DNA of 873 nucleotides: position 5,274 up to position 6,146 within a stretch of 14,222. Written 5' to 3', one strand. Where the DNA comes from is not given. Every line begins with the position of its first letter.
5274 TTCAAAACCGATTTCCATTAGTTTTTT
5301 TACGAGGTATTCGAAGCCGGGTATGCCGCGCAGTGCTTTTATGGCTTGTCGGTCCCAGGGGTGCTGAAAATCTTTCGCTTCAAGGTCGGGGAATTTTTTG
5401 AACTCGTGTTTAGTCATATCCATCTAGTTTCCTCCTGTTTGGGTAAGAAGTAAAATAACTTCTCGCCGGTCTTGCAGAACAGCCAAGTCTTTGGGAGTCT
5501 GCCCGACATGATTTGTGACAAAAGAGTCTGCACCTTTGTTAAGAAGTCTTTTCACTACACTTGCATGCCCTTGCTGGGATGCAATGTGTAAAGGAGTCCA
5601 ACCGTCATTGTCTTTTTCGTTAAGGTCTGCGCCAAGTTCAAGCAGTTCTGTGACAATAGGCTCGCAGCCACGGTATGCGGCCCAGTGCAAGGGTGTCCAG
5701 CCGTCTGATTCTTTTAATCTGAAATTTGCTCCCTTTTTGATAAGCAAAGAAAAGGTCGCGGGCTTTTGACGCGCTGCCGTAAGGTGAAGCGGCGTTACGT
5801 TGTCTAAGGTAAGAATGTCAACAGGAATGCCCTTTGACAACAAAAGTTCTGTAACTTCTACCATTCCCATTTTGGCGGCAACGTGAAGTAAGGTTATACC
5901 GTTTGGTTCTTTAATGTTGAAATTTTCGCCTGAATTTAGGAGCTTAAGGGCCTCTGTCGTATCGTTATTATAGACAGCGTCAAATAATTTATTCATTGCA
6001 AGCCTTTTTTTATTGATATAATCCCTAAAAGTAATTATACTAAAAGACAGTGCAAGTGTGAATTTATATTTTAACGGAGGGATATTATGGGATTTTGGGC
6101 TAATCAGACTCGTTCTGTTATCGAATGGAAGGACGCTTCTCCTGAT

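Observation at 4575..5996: Translationally coupled ankyrin-repeat protein and soluble M48 metallopeptidase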

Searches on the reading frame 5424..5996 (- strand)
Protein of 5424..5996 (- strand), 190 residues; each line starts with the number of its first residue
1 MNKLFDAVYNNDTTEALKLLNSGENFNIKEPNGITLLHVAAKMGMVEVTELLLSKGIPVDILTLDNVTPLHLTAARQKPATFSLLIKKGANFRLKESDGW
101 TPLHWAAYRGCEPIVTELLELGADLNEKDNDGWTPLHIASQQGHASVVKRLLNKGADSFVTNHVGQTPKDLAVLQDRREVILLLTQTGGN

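Call 6: search_protein_families(library=pfam, proteins=[window:5424-5996:-], max_evalue=0.01)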
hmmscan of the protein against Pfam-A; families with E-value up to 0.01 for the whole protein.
window:5424-5996:- (190 aa): 7 families
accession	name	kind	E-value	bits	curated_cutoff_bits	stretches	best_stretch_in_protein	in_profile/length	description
PF12796.13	Ank_2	-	1.1e-38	132.2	27.3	3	65-129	28-90/90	Ankyrin repeats (3 copies)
PF00023.36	Ank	-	1.3e-35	119.8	21.1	3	98-130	1-33/33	Ankyrin repeat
PF13637.12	Ank_4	-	6.1e-32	109.4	22.7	4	103-152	1-50/50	Ankyrin repeats (many copies)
PF13857.12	Ank_5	-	6.3e-28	97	27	3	85-139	1-56/56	Ankyrin repeats (many copies)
PF13606.12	Ank_3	-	2.2e-26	89.1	22.3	3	98-126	1-29/30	Ankyrin repeat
PF24521.3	Ank_KRIT1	-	8e-09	35.8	80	1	101-156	20-70/149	KRIT1 ankyrin-repeats domain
PF23745.1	ANK_LRRK2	-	0.00017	21.9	27.5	0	116-157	48-89/130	LRRK2 ANK repeat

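Call 7: search_protein_families(library=ncbifam, proteins=[window:5424-5996:-], max_evalue=0.01)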
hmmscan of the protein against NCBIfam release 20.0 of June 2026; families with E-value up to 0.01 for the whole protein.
window:5424-5996:- (190 aa): 10 families
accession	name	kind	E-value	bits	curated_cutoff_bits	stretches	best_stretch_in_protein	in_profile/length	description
NF043029.1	T4SS_AnkY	equivalog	1.2e-21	76.8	600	3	104-173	463-532/543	Dot/Icm T4SS effector AnkY/LegA9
NF043022.1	T4SS_AnkG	equivalog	1.7e-18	66.6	500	2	3-106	333-443/455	Dot/Icm T4SS effector AnkG/AnkZ/LegA7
NF041931.2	MzaA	equivalog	3.2e-18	65.9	800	2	122-187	25-90/726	MZA anti-phage system associated sigma-70 family RNA polymerase sigma factor MzaA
NF043023.1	T4SS_AnkH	equivalog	2.9e-15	56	600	2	99-188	32-121/467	Dot/Icm T4SS effector AnkH/LegA3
NF043028.1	T4SS_AnkX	equivalog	4.5e-11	41.7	1400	2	4-109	522-625/938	Dot/Icm T4SS effector AnkN/AnkX/LegA8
TIGR00870.1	trp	subfamily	2.4e-07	29.2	498.75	0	3-92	58-157/747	transient-receptor-potential calcium channel protein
NF043019.1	T4SS_AnkC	equivalog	2.1e-05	23.6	450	0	23-121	117-223/459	Dot/Icm T4SS effector AnkC/LegA12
NF043027.1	T4SS_AnkQ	equivalog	0.00056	18.7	700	1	111-167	343-399/496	Dot/Icm T4SS effector AnkQ/LegA10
NF043024.1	T4SS_AnkI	equivalog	0.0016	17.2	550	0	93-140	235-283/439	Dot/Icm T4SS effector AnkI/LegAS4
NF043021.1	T4SS_AnkF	equivalog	0.0036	15.6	1000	0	115-159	601-646/917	Dot/Icm T4SS effector AnkF/LegA14/Ceg31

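Call 25: find_homologous_proteins(query=window:5424-5996:-, max_evalue=1e-20)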
Query window:5424-5996:- (190 aa): 69 proteins with E <= 1e-20 among 432 candidates.
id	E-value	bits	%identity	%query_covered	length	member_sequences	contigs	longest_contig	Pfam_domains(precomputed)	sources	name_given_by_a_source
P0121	1.3e-37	148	56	63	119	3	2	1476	PF13606.13,PF13857.13,PF12796.14,PF00023.37,PF13637.13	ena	-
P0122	2.5e-36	143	38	85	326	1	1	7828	PF13606.13,PF13857.13,PF12796.14,PF00023.37,PF13637.13,PF24521.3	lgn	-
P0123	1.4e-34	138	46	91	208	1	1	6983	PF13606.13,PF13857.13,PF12796.14,PF00023.37,PF13637.13,PF24521.3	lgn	-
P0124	6.4e-34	136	43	71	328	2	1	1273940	PF13606.13,PF13857.13,PF28177.1,PF12796.14,PF00023.37,PF13637.13,PF24521.3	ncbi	-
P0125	8.3e-34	135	30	98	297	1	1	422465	PF13606.13,PF13857.13,PF12796.14,PF00023.37,PF13637.13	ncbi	ncbi:MAG: ankyrin repeat domain-containing protein [Planctomycetota bacterium]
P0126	1.2e-33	135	34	94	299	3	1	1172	PF13606.13,PF13857.13,PF12796.14,PF00023.37,PF13637.13,PF24521.3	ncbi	-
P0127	9.1e-33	132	43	95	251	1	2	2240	PF13606.13,PF13857.13,PF12796.14,PF00023.37,PF13637.13,PF24521.3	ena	-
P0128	1.6e-32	131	41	97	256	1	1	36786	PF13606.13,PF13857.13,PF12796.14,PF00023.37,PF13637.13,PF24521.3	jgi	jgi:ankyrin repeat protein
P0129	1.7e-32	131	42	81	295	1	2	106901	PF13606.13,PF13857.13,PF12796.14,PF00023.37,PF13637.13,PF24521.3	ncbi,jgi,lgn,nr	ncbi:MAG: hypothetical protein E3J72_09015 [Planctomycetota bacterium]|nr:MAG: hypothetical protein 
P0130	6.1e-32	129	33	96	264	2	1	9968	PF13606.13,PF13857.13,PF23745.2,PF12796.14,PF00023.37,PF13637.13,PF24521.3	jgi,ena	-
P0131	8.6e-32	129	35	88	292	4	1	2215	PF13606.13,PF13857.13,PF12796.14,PF00023.37,PF13637.13,PF24521.3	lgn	-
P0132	2.5e-31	127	34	87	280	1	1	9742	PF13606.13,PF13857.13,PF23745.2,PF12796.14,PF00023.37,PF13637.13,PF24521.3,PF25508.2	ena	-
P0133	8.7e-31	125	30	98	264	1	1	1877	PF13606.13,PF13857.13,PF23745.2,PF12796.14,PF00023.37,PF13637.13,PF24521.3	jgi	jgi:ankyrin repeat protein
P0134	2.8e-29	120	34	88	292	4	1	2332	PF13606.13,PF13857.13,PF12796.14,PF00023.37,PF13637.13,PF24521.3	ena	-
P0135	3.2e-29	120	34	88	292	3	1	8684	PF13606.13,PF13857.13,PF12796.14,PF00023.37,PF13637.13,PF24521.3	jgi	-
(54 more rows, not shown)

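Call 34: find_related_loci(query=A2, collection=metagenome_contigs, flank=5000)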
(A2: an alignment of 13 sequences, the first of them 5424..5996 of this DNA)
Query A2 (190 aa) in metagenome_contigs; peptide patterns used: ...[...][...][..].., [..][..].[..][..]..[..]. (x = any residue, [..] = any of these).
600 stretches matched a pattern (row limit reached: there are more); 566 encode a relative of the query (tblastn E <= 1e-3); the best 80 are kept; 80 distinct loci.
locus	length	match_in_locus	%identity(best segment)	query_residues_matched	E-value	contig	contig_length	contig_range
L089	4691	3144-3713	100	1-190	2e-128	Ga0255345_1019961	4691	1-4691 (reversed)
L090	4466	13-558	53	3-184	9e-58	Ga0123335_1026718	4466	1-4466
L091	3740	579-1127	45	2-184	8e-54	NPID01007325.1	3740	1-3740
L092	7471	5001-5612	43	2-190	5e-41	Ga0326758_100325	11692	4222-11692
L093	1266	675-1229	43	1-181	9e-42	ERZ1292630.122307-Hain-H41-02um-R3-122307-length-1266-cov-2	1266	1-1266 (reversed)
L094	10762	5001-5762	43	3-190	9e-39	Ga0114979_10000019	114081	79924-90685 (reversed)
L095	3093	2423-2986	43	1-190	8e-39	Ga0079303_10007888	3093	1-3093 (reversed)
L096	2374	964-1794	40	2-190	1e-38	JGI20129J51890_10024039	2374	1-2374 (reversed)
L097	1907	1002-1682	43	2-190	4e-37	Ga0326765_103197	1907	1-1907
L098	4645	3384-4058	38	2-190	1e-36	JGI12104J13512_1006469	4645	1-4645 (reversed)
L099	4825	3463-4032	39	1-190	1e-36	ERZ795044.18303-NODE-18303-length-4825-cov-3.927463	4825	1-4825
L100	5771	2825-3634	39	16-190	4e-36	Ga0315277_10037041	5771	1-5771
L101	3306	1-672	40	4-190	4e-36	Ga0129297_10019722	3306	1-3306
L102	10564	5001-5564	39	1-184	9e-35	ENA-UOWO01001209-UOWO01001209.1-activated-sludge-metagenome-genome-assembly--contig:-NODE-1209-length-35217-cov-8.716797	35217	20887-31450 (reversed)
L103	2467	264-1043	41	4-190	4e-35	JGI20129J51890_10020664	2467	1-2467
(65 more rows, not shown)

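Call 37: search_protein_families(library=padloc, proteins=[window:5424-5996:-], max_evalue=0.001)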
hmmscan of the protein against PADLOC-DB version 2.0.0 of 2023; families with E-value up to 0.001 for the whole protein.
window:5424-5996:- (190 aa): 3 families
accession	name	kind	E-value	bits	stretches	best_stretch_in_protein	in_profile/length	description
PDLC04783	PDC-M72A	-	2.5e-30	104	1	12-178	209-375/392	-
PDLC02908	Ankyrin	-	4.6e-19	66.2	2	68-172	738-843/880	-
PDLC02203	MzaA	-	7.4e-08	29.1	1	110-181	22-93/683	-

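Call 74: predict_structure(protein=window:5424-5996:-)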
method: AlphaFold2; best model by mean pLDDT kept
length: 190 residues; sequences in the alignment: 1
mean_pLDDT: 83.5   pTM: 0.77
mean pLDDT of the five models: 83.5, 69.2, 61.4, 58.9, 32.2
residues with pLDDT >= 90: 126; 70-90: 30; 50-70: 6; < 50: 28
segments of 3 or more residues with pLDDT < 50: 163-190
pLDDT, mean of each block of 10 residues (from residue 1): 87 95 84 92 96 93 95 97 97 94 97 96 92 89 89 78 43 40 34
secondary structure, 60 per line:
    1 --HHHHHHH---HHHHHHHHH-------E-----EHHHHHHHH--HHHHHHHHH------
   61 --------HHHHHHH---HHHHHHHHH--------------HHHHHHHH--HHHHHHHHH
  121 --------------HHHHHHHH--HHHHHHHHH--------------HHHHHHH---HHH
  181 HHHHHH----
elements in order: H3-9 H13-21 H36-43 H46-54 H69-75 H79-87 H102-109 H112-120 H135-142 H145-153 H168-174 H178-186
